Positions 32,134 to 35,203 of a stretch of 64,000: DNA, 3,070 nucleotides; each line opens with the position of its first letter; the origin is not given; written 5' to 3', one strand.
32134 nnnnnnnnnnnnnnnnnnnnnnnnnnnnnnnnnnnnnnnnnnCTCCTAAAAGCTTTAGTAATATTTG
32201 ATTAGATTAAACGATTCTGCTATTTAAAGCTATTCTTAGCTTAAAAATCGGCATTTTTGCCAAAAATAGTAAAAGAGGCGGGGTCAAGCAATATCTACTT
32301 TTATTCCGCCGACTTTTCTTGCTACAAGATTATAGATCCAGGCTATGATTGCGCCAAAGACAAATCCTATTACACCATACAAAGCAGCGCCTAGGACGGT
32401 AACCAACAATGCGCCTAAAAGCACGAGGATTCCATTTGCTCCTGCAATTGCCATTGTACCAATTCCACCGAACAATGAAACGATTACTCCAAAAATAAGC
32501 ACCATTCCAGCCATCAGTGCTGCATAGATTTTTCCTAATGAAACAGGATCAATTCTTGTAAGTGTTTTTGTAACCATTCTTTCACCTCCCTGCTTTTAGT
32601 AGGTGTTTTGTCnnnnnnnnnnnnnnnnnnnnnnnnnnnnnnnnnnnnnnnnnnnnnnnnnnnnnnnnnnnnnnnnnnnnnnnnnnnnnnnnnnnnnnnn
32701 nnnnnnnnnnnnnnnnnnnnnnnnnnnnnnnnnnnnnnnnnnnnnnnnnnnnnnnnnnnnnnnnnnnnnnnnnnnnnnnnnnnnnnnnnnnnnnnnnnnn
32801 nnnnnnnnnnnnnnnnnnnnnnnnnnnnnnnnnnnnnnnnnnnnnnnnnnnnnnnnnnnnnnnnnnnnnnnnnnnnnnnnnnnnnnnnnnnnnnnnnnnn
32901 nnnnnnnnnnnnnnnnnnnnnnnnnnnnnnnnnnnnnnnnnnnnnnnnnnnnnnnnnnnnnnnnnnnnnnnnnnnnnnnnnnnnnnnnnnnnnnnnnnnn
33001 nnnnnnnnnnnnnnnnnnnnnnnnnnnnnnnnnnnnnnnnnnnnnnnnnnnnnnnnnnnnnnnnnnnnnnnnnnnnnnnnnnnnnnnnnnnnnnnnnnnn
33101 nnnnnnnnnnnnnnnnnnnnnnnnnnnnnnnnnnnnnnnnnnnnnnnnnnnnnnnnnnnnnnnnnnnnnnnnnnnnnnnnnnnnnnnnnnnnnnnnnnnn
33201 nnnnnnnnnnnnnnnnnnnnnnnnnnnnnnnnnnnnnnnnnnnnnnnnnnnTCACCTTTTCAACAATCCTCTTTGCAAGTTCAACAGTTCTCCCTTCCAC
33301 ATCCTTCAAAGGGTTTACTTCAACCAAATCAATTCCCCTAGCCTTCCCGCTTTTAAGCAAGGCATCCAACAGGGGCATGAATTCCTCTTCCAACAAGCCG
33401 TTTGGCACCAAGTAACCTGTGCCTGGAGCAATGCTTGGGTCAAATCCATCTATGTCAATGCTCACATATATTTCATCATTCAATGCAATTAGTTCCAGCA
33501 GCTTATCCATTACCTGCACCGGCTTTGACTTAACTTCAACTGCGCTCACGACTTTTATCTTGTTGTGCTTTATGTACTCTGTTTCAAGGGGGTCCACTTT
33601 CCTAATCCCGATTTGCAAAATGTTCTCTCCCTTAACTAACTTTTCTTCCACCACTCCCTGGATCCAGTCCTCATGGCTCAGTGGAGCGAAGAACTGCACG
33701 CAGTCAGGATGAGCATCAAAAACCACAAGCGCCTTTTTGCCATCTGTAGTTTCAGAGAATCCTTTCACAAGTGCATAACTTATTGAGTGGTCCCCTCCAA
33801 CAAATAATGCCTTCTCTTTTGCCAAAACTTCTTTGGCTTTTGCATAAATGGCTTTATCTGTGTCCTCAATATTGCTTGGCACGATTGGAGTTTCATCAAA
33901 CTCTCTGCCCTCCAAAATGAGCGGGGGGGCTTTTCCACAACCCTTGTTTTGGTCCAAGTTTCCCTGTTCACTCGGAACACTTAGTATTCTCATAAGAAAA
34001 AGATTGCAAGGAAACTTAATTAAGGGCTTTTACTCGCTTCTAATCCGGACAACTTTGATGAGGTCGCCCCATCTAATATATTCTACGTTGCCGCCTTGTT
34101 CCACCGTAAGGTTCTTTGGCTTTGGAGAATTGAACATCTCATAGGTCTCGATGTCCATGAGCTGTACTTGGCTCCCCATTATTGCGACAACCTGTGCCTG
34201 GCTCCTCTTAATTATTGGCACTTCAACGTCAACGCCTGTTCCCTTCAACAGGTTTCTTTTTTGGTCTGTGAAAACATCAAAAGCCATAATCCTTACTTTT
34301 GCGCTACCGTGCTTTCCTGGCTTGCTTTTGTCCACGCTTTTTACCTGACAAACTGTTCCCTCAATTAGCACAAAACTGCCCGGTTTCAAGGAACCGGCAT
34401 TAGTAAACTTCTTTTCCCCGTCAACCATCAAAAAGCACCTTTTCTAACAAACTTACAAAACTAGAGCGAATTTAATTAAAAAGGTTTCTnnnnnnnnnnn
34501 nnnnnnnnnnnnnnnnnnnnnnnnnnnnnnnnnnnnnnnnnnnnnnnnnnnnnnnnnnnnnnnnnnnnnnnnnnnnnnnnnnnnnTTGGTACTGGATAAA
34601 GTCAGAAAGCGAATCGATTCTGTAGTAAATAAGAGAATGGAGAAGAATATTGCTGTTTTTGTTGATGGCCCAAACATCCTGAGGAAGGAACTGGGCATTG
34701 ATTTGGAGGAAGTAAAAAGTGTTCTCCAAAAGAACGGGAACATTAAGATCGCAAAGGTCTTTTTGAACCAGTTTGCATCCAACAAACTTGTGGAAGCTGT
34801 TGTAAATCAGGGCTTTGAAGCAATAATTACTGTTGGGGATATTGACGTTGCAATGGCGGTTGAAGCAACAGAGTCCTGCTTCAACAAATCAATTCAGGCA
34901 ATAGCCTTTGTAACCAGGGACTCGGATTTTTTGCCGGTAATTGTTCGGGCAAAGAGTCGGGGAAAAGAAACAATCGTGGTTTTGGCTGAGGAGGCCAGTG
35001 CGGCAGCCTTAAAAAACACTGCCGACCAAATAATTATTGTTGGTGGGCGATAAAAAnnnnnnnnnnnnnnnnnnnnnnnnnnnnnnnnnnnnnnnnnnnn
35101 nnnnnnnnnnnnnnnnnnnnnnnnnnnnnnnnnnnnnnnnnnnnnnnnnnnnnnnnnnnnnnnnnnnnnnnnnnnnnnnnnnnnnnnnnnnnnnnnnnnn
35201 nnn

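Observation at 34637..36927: NYN, Roadblock-like, Roadblock/LC7 and MinD/ParA gene string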

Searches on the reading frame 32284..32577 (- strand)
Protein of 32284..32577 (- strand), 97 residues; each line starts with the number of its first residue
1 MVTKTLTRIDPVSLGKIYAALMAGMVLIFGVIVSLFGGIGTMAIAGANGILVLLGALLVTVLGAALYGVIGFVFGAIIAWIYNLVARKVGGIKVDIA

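Call 76: search_protein_families(library=pfam, proteins=[window:32284-32577:-], max_evalue=0.001)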
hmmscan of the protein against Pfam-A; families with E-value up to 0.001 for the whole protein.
window:32284-32577:- (97 aa): 1 family
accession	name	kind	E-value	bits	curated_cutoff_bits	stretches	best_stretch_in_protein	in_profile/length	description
PF12089.13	DUF3566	-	0.00073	20.3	22.2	0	57-96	77-116/118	Transmembrane domain of unknown function (DUF3566)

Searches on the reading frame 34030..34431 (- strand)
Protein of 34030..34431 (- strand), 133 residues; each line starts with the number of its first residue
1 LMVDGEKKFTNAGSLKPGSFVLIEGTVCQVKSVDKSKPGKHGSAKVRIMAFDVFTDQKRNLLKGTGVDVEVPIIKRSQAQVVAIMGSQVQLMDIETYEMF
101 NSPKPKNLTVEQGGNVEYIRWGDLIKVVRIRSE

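Call 3: search_protein_families(library=pfam, proteins=[window:34030-34431:-], max_evalue=1)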
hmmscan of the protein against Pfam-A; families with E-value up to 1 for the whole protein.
window:34030-34431:- (133 aa): 6 families
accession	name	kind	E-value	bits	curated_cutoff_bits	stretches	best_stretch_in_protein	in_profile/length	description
PF21485.3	IF5A-like_N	-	6.7e-16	58.3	27.1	1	10-60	6-56/63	Translation initiation factor 5A-like, N-terminal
PF08207.18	EFP_N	-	3.4e-06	27.4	23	1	12-50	2-39/58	Elongation factor P (EF-P) KOW-like domain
PF01287.26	eIF-5a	-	0.0086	16.6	24.2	1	73-101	1-29/69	Eukaryotic elongation factor 5A hypusine, DNA-binding OB fold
PF01336.31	tRNA_anti-codon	-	0.03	14.7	27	0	3-27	33-57/75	OB-fold nucleic acid binding domain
PF02470.25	MlaD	-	0.05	14.3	25.1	1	8-67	8-51/81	MlaD protein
PF01132.26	EFP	-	0.17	12.3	27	1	86-104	10-28/54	Elongation factor P (EF-P) OB domain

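Call 4: search_protein_families(library=ncbifam, proteins=[window:34030-34431:-], max_evalue=1)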
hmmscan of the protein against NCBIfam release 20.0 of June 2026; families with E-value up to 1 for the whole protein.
window:34030-34431:- (133 aa): 7 families
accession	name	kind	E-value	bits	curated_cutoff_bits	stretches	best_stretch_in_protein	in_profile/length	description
NF003076.0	PRK03999.1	equivalog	3e-41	140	138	1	7-130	3-128/129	translation initiation factor IF-5A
TIGR00037.1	eIF_5A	equivalog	1.6e-34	118.6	75.45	1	7-120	4-119/130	translation initiation factor IF-5A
NF001810.0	PRK00529.1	subfamily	5.3e-09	35.9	161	1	11-104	4-96/187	elongation factor P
TIGR00038.1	efp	equivalog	6e-09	35.8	185.8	1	12-104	3-94/184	elongation factor P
NF003392.1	PRK04542.1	equivalog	5e-05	23.3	216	1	12-101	3-93/187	elongation factor P-like protein EfpL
NF011175.0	PRK14578.1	equivalog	0.0041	16.6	301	1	14-101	6-94/187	elongation factor P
TIGR02178.1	yeiP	equivalog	0.01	16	264.05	1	12-102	2-93/186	elongation factor P-like protein YeiP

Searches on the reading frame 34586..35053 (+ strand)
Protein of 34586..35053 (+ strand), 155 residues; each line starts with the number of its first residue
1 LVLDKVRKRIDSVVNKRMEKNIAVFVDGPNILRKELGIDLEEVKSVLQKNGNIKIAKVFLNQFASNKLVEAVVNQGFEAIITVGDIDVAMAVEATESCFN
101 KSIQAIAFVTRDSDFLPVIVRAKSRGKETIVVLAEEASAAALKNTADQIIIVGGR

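Call 3: search_protein_families(library=pfam, proteins=[window:34637-35053:+], max_evalue=1)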
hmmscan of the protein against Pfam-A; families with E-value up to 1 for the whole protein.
window:34637-35053:+ (138 aa): 4 families
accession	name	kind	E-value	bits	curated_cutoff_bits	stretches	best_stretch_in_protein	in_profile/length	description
PF01936.24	NYN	-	3.8e-24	86.3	24.2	1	4-134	1-143/145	NYN domain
PF13380.12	CoA_binding_2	-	0.019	15.9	22.8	0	25-77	45-97/116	CoA binding domain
PF18480.7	DUF5615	-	0.15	12.4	23.8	1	44-129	6-88/110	Domain of unknown function (DUF5615)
PF00450.28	Peptidase_S10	-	0.2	11.5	21.9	1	6-84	283-359/420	Serine carboxypeptidase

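Call 4: search_protein_families(library=ncbifam, proteins=[window:34637-35053:+], max_evalue=1)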
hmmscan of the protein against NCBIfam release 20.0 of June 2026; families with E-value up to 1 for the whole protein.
window:34637-35053:+ (138 aa): 2 families
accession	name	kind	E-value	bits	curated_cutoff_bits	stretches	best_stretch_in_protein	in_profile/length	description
TIGR00288.1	TIGR00288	hypoth_equivalog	7.5e-57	191.7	178.45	1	2-136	22-156/160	TIGR00288 family NYN domain-containing protein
NF001099.0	PRK00132.1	equivalog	0.063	13.5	112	1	30-76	22-68/130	30S ribosomal protein S9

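Call 95: search_protein_families(library=padloc, proteins=[window:34586-35053:+], max_evalue=0.01)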
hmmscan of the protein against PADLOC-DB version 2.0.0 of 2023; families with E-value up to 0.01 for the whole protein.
window:34586-35053:+ (155 aa): 2 families
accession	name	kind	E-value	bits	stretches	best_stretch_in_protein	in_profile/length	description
PDLC01154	NYN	-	9.6e-07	26.4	1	74-151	220-294/310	"LabA-like protein, NYN family nuclease"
PDLC04163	HEC-09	-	0.0017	16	1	86-153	106-175/203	-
